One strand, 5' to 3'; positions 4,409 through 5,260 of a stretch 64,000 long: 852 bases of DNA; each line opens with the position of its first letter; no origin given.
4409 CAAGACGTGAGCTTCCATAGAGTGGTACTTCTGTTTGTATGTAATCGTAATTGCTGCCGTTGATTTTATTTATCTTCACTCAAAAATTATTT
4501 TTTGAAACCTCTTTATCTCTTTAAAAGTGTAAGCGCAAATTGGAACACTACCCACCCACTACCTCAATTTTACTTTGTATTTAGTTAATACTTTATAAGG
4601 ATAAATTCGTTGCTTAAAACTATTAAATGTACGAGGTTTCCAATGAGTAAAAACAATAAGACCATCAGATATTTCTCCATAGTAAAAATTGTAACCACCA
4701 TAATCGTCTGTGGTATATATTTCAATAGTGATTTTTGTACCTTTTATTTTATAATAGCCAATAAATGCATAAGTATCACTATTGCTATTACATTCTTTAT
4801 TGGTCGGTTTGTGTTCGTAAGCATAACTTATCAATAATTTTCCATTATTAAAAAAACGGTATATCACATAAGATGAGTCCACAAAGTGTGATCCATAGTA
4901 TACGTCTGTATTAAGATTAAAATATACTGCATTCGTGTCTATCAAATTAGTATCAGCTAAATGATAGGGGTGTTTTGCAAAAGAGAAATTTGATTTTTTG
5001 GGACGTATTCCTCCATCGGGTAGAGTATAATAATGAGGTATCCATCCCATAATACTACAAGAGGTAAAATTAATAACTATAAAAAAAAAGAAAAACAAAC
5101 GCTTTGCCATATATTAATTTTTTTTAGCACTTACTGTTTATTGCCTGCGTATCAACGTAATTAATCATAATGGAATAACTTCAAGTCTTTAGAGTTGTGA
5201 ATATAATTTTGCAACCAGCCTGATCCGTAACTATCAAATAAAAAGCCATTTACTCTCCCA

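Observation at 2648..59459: Pervasive A-tract/T-tract palindrome (about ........-TA/TTA/TAA-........) that marks gene boundaries and also sits inside genes in all three frames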

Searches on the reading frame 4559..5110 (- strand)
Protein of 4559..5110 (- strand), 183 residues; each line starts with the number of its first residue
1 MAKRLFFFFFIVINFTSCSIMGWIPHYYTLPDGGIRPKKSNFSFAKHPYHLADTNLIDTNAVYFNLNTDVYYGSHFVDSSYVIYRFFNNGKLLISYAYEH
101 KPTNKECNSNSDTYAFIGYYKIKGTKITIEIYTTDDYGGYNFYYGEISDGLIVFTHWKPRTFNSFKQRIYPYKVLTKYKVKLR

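Call 56: search_protein_families(library=pfam, proteins=[window:4559-5110:-], max_evalue=0.0001)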
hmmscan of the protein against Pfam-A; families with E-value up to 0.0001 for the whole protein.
window:4559-5110:- (183 aa): 0 families
